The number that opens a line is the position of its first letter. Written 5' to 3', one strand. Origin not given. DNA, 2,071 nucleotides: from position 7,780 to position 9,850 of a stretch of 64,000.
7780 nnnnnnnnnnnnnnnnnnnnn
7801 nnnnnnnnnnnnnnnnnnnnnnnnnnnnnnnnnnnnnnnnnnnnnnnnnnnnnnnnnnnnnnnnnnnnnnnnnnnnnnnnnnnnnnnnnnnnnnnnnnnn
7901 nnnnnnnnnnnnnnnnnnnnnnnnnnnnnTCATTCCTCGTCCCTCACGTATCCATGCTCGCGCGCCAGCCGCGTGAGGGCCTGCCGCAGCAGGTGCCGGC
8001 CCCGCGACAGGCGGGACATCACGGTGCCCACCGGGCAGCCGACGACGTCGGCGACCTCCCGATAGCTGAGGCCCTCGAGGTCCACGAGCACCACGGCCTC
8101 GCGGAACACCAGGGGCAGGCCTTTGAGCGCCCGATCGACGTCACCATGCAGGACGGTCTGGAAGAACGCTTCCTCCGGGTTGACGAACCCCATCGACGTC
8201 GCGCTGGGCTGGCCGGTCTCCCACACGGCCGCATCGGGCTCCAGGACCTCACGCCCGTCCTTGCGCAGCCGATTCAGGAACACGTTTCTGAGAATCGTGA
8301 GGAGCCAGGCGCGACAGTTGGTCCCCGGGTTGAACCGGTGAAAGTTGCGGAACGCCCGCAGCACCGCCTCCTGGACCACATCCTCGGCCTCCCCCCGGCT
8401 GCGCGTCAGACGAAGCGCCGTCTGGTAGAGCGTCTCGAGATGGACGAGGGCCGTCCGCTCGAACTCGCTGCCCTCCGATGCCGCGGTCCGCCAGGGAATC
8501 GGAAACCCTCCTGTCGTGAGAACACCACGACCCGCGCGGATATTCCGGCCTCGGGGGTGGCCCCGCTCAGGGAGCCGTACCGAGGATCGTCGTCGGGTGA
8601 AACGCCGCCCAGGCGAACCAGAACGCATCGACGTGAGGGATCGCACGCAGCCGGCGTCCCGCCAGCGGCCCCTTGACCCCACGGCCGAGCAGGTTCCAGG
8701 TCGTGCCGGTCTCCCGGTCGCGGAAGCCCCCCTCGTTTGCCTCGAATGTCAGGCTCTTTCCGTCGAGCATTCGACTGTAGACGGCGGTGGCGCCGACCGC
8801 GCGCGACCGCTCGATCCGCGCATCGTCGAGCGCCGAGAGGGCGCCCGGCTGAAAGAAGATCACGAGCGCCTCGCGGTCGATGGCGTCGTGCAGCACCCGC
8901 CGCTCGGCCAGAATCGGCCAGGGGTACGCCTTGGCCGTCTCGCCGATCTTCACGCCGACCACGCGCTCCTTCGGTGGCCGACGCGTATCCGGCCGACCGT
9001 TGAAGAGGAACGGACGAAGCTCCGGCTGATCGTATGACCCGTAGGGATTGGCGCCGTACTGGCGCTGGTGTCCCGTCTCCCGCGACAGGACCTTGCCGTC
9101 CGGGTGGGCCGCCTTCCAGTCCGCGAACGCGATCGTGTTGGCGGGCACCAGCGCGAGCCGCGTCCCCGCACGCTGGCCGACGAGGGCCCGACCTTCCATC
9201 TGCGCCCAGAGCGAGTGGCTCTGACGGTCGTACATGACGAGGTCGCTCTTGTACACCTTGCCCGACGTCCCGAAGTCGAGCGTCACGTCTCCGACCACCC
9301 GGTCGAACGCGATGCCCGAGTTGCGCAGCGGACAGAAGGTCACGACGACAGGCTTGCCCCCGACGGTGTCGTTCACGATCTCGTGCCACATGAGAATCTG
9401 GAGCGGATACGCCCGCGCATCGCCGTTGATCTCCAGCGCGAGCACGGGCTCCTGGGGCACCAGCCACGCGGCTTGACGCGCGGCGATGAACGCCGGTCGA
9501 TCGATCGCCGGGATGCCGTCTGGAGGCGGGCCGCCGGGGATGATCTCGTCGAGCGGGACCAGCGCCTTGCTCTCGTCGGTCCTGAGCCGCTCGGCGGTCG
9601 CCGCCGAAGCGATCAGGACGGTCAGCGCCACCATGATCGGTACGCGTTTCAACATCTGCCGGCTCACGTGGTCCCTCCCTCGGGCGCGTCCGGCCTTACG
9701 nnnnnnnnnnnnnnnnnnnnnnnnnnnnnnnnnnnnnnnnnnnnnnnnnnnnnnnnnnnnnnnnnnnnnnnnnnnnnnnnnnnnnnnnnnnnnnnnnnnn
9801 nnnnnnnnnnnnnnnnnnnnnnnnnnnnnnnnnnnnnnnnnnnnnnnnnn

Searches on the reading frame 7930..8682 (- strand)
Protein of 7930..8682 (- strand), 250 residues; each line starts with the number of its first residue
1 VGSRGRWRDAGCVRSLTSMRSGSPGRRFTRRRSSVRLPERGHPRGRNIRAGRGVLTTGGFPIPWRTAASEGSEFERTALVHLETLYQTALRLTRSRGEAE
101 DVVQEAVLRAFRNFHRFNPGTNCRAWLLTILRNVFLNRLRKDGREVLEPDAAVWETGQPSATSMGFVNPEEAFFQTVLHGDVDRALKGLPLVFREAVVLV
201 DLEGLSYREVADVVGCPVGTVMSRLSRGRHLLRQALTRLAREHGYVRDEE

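Call 5: search_protein_families(library=pfam, proteins=[window:7930-8682:-], max_evalue=0.01)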
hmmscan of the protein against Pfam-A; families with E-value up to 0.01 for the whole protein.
window:7930-8682:- (250 aa): 5 families
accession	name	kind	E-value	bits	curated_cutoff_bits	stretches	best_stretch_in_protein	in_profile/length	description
PF04542.20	Sigma70_r2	-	2.2e-17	63.1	24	1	81-144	5-70/71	Sigma-70 region 2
PF08281.18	Sigma70_r4_2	-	5.3e-14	52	25.7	1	181-229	3-51/54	Sigma-70, region 4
PF04545.22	Sigma70_r4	-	2.3e-07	30.6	24.1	1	185-234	1-50/50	Sigma-70, region 4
PF22029.2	PhyR_sigma2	-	0.0013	19.2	27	1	91-131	14-54/55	Sigma2 domain of PhyR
PF13384.12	HTH_23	-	0.0017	18.6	24.6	1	196-226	10-39/50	Homeodomain-like domain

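Call 6: search_protein_families(library=ncbifam, proteins=[window:7930-8682:-], max_evalue=0.01)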
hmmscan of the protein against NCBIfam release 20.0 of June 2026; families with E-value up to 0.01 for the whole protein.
window:7930-8682:- (250 aa): 87 families (the best 25 are shown)
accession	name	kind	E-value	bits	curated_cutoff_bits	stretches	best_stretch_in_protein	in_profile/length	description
TIGR02947.1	SigH_actino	hypoth_equivalog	1.2e-46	158.8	251.55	1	70-248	9-191/193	RNA polymerase sigma-70 factor, TIGR02947 family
NF009185.0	PRK12533.1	equivalog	1.7e-38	132.5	248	1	66-238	23-195/231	RNA polymerase sigma factor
NF007229.0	PRK09647.1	equivalog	2.8e-34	118.4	265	1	80-243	52-209/220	RNA polymerase sigma factor SigE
NF009199.0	PRK12547.1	subfamily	8.1e-34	116.7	219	1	72-248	6-171/184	RNA polymerase sigma factor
NF009198.0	PRK12546.1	equivalog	2e-33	115.7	270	1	79-236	14-161/188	RNA polymerase sigma factor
NF009164.0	PRK12511.1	equivalog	1.2e-31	109.6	185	1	80-234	12-157/182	RNA polymerase sigma factor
NF009169.0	PRK12516.1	equivalog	5.5e-31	107.5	321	1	69-248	7-175/188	RNA polymerase sigma factor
NF007225.0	PRK09643.1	equivalog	8e-30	104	190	1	70-243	25-189/204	RNA polymerase sigma factor SigM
NF007223.0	PRK09641.1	equivalog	4.4e-28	98.4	209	1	81-237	27-185/187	RNA polymerase sigma factor SigW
NF008888.0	PRK11922.1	equivalog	8.9e-28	97.5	204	1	67-238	25-198/231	RNA polymerase sigma factor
NF009192.0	PRK12540.1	equivalog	2.6e-27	95.6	307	1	82-236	15-159/182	RNA polymerase sigma factor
TIGR02983.1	SigE-fam_strep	subfamily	4.9e-25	88.3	141.55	1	70-237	4-159/162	SigE family RNA polymerase sigma factor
NF058625.1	sigma_PG0214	equivalog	6e-25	87.9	130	1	72-241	4-166/170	GFO_1088 family ECF-type sigma factor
TIGR02937.1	sigma70-ECF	superfamily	1.6e-24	86.4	42.9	1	76-236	5-165/165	sigma-70 family RNA polymerase sigma factor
TIGR02948.1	SigW_bacill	equivalog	3.3e-24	86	243.1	1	82-237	28-185/187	RNA polymerase sigma factor SigW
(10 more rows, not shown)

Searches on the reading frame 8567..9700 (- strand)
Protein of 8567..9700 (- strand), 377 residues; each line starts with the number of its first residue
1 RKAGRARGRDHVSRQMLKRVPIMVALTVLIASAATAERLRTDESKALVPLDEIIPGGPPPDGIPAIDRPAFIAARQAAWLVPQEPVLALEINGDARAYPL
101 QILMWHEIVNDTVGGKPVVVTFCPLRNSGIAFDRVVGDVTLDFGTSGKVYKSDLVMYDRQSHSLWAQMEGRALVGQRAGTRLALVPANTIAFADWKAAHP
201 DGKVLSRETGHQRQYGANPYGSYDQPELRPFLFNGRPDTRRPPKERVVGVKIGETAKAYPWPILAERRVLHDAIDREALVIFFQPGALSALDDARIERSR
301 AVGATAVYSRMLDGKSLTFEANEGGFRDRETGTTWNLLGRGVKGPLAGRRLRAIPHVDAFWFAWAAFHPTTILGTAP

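Call 5: search_protein_families(library=pfam, proteins=[window:8567-9700:-], max_evalue=0.01)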
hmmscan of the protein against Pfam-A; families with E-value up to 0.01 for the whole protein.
window:8567-9700:- (377 aa): 1 family
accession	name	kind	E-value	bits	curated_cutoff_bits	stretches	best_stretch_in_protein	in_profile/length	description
PF11376.13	DUF3179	-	1.6e-105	353.2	27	1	61-371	2-292/292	Protein of unknown function (DUF3179)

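Call 6: search_protein_families(library=ncbifam, proteins=[window:8567-9700:-], max_evalue=0.01)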
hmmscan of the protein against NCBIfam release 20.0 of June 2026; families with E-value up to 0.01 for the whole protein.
window:8567-9700:- (377 aa): 0 families
